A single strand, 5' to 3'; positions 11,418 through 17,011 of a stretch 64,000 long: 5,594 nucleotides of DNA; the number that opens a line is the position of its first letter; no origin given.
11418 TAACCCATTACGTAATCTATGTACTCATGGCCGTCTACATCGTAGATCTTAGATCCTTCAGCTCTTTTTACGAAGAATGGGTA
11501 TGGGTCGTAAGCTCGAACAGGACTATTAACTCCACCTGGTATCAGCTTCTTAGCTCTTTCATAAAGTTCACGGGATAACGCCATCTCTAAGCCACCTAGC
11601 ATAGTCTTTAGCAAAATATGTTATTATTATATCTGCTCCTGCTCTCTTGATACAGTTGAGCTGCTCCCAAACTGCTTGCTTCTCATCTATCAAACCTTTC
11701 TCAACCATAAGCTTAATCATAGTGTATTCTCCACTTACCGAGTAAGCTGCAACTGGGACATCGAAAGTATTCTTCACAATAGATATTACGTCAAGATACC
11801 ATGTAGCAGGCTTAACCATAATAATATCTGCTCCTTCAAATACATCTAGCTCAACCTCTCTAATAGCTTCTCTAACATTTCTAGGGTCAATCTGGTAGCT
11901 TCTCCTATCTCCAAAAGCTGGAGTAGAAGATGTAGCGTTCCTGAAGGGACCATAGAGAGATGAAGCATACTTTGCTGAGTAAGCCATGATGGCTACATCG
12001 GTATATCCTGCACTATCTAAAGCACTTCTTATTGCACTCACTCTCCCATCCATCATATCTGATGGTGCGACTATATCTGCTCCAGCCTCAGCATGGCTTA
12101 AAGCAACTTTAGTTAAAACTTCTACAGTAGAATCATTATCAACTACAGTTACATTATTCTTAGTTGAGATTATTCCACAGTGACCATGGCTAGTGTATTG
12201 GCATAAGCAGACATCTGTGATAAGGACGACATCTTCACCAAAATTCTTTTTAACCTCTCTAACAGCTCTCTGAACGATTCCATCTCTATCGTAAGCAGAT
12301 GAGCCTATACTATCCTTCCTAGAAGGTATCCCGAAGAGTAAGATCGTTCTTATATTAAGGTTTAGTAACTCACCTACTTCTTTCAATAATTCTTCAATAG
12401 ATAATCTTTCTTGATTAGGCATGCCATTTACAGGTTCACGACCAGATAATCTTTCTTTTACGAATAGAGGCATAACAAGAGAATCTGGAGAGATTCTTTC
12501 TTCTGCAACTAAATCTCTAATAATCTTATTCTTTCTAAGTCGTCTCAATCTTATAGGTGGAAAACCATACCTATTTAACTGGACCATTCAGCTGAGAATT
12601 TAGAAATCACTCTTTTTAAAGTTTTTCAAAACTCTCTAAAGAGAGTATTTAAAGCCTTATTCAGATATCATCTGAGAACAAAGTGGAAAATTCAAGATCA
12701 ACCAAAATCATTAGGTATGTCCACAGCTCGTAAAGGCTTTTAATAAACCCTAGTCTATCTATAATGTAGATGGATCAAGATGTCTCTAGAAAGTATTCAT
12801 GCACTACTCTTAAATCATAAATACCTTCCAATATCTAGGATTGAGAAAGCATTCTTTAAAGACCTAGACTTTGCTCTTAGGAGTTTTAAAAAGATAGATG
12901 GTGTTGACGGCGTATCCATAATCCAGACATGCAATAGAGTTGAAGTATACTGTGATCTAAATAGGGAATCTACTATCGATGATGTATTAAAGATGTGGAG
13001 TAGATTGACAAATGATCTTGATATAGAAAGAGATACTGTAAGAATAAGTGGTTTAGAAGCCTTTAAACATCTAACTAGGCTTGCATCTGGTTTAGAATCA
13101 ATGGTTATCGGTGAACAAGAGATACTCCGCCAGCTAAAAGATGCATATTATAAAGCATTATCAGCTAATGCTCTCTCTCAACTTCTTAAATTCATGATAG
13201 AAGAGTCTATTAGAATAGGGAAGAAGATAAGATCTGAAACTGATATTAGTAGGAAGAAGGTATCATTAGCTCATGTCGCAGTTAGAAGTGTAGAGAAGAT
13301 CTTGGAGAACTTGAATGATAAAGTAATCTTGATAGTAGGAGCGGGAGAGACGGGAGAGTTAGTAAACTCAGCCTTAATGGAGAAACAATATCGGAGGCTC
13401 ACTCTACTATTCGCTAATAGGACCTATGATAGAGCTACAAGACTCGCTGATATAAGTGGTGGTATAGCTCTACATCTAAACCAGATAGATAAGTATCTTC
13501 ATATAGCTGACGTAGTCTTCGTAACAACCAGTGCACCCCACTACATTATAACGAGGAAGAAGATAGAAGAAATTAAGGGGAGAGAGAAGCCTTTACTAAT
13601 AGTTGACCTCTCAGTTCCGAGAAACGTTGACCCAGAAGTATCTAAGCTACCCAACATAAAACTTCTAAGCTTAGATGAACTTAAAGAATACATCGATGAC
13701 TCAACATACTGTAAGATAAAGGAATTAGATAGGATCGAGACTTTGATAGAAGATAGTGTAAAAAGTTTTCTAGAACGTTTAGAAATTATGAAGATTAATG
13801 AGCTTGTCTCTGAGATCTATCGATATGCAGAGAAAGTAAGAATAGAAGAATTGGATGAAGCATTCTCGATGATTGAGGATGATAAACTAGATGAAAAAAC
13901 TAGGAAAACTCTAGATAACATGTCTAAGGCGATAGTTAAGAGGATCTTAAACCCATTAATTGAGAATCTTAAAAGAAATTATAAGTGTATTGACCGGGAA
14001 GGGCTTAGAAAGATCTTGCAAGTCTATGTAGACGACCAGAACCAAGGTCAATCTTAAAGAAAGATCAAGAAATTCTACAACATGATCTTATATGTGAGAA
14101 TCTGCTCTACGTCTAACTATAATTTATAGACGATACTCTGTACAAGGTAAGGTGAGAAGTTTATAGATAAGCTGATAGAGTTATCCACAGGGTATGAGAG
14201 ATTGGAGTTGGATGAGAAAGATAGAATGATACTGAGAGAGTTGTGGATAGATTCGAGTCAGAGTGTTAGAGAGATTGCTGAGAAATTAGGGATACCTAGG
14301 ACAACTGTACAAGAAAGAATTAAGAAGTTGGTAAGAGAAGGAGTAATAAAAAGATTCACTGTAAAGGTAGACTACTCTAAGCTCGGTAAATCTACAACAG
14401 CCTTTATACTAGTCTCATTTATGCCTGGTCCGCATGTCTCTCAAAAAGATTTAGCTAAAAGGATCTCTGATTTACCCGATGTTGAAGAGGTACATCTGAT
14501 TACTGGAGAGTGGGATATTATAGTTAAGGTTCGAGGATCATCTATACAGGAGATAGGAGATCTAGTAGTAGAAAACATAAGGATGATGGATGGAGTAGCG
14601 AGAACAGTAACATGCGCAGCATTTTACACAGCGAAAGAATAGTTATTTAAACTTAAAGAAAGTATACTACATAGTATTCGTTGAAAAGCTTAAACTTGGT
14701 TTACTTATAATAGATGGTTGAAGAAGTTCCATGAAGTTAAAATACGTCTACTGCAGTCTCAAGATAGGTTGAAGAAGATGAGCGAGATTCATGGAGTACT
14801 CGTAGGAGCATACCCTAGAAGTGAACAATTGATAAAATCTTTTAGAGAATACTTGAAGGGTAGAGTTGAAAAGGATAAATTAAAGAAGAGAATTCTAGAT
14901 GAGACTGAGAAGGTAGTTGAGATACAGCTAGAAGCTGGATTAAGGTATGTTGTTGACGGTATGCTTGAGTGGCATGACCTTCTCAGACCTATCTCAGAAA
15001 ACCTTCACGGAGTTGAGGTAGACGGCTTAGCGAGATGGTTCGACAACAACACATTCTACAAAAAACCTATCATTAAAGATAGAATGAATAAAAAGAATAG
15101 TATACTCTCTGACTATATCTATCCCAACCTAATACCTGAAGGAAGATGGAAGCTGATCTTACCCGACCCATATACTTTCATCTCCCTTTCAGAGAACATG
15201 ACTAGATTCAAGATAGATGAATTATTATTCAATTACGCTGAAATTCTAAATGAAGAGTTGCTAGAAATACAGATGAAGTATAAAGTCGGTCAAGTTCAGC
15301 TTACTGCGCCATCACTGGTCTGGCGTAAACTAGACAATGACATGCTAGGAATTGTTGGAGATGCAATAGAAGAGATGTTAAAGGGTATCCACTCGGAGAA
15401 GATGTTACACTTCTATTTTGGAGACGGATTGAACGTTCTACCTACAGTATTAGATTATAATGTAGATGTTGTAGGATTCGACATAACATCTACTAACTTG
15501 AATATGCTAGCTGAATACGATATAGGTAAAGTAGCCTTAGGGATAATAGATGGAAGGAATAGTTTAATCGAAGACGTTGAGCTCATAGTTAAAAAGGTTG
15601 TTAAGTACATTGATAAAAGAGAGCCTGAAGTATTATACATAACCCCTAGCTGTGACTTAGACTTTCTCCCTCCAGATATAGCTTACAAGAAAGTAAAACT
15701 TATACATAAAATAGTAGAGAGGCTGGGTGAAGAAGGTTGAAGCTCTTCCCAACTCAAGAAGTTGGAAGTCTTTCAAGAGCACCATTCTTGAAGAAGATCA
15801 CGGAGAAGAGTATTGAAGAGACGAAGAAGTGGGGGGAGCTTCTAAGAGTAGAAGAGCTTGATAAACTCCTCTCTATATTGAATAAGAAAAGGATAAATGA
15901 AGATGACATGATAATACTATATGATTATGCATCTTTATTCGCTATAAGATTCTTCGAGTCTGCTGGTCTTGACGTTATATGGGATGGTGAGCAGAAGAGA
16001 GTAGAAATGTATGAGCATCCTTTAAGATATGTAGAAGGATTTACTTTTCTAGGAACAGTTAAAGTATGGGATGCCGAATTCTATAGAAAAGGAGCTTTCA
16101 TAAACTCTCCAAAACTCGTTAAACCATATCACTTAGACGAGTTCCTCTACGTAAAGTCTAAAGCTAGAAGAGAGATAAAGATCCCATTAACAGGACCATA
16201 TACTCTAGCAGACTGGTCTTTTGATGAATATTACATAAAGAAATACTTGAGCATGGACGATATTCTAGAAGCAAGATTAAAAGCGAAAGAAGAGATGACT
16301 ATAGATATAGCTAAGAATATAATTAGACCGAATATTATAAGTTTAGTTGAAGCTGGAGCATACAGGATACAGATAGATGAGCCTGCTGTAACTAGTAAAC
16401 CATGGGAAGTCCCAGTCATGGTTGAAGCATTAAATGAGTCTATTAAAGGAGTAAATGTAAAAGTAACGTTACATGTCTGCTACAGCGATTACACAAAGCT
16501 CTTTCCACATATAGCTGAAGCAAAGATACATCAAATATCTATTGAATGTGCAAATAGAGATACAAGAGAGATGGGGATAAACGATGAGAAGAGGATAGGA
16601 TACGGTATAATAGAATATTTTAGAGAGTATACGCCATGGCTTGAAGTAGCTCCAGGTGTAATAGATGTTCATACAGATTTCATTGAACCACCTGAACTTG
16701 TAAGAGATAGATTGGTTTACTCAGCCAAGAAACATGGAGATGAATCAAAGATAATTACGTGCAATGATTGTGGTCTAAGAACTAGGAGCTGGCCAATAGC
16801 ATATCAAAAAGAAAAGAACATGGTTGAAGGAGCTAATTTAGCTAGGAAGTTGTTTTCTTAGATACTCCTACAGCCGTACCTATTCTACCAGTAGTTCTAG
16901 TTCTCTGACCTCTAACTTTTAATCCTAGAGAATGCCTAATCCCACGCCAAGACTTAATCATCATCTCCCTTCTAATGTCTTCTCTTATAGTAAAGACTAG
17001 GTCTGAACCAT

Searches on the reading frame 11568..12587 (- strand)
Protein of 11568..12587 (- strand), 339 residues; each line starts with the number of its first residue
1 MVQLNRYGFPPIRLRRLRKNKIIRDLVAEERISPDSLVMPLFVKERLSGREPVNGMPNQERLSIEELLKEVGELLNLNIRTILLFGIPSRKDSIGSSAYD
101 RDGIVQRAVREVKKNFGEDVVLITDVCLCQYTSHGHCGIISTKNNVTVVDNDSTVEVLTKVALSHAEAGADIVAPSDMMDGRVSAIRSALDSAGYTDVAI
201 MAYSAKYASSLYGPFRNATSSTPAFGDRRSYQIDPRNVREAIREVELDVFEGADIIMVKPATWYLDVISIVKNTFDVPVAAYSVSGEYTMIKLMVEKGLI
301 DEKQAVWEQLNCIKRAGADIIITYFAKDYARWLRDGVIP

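Call 69: search_protein_families(library=pfam, proteins=[window:11568-12587:-], max_evalue=0.0001)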
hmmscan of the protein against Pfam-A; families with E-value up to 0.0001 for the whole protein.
window:11568-12587:- (339 aa): 1 family
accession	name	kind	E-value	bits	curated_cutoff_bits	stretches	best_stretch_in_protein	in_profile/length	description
PF00490.27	ALAD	-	4.4e-145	483.2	24.6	1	13-332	3-317/317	Delta-aminolevulinic acid dehydratase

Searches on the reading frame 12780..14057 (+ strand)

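Call 69: search_protein_families(library=pfam, proteins=[window:12780-14057:+], max_evalue=0.0001)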
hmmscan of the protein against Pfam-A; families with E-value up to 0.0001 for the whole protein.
window:12780-14057:+ (425 aa): 3 families
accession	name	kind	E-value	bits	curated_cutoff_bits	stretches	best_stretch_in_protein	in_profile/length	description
PF01488.26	Shikimate_DH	-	2.5e-36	125.2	24.3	1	171-303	3-137/138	Shikimate / quinate 5-dehydrogenase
PF05201.20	GlutR_N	-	1.7e-34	119.3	27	1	11-154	3-151/151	Glutamyl-tRNAGlu reductase, N-terminal domain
PF00745.25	GlutR_dimer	-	2.4e-13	50.7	22.9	1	319-402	2-82/99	Glutamyl-tRNAGlu reductase, dimerisation domain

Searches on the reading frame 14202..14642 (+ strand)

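Call 69: search_protein_families(library=pfam, proteins=[window:14202-14642:+], max_evalue=0.0001)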
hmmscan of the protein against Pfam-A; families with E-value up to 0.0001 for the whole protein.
window:14202-14642:+ (146 aa): 11 families
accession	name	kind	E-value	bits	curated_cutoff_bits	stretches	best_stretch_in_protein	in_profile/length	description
PF13412.12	HTH_24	-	1.7e-16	59.9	21.9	1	3-50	1-48/48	Winged helix-turn-helix DNA-binding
PF01037.27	AsnC_trans_reg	-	3.7e-15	56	25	1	78-138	9-68/73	Lrp/AsnC ligand binding domain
PF13404.12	HTH_AsnC-type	-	3.5e-13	49.6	27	1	3-43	1-41/42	AsnC-type helix-turn-helix domain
PF12840.13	HTH_20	-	1.7e-08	34.8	27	1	8-50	7-49/51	Helix-turn-helix domain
PF01978.25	TrmB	-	3.4e-07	30.5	25.6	1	5-53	8-56/68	Sugar-specific transcriptional regulator TrmB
PF12802.13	MarR_2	-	4.6e-07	30.3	27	1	21-51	22-52/61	MarR family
PF01047.28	MarR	-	8.6e-07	29.2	24.6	1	9-52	7-50/59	MarR family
PF04545.22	Sigma70_r4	-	5e-06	26.4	24.1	1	2-42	4-43/50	Sigma-70, region 4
PF13384.12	HTH_23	-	1.2e-05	25.4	24.6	1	17-48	16-46/50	Homeodomain-like domain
PF09339.16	HTH_IclR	-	1.4e-05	25.2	22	1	20-50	19-49/52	IclR helix-turn-helix domain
PF00392.27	GntR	-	1.5e-05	25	27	1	21-52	26-57/64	Bacterial regulatory proteins, gntR family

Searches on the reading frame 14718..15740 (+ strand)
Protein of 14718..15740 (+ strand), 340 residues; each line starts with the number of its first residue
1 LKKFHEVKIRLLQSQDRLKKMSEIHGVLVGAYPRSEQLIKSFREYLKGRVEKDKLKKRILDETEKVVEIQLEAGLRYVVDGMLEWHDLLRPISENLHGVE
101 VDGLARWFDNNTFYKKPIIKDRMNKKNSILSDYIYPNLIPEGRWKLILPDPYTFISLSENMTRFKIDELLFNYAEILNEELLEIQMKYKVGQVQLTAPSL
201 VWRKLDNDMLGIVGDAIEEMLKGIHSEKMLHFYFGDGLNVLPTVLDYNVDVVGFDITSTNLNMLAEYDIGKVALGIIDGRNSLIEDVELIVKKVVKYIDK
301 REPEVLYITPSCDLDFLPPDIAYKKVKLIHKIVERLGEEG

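Call 69: search_protein_families(library=pfam, proteins=[window:14718-15740:+], max_evalue=0.0001)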
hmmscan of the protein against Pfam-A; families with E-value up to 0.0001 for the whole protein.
window:14718-15740:+ (340 aa): 2 families
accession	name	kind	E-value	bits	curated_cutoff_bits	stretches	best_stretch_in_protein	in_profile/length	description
PF01717.24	Meth_synt_2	-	3.3e-15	56.6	21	1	29-331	6-320/324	Cobalamin-independent synthase, Catalytic domain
PF08267.18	Meth_synt_1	-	6.8e-14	52.5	27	1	104-294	108-305/313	Cobalamin-independent synthase, N-terminal domain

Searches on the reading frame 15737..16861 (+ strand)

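Call 69: search_protein_families(library=pfam, proteins=[window:15737-16861:+], max_evalue=0.0001)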
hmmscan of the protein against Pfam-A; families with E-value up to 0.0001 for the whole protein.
window:15737-16861:+ (374 aa): 1 family
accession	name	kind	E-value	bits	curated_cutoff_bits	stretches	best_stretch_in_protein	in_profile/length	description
PF01717.24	Meth_synt_2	-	3.6e-29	102.5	21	1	46-367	20-323/324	Cobalamin-independent synthase, Catalytic domain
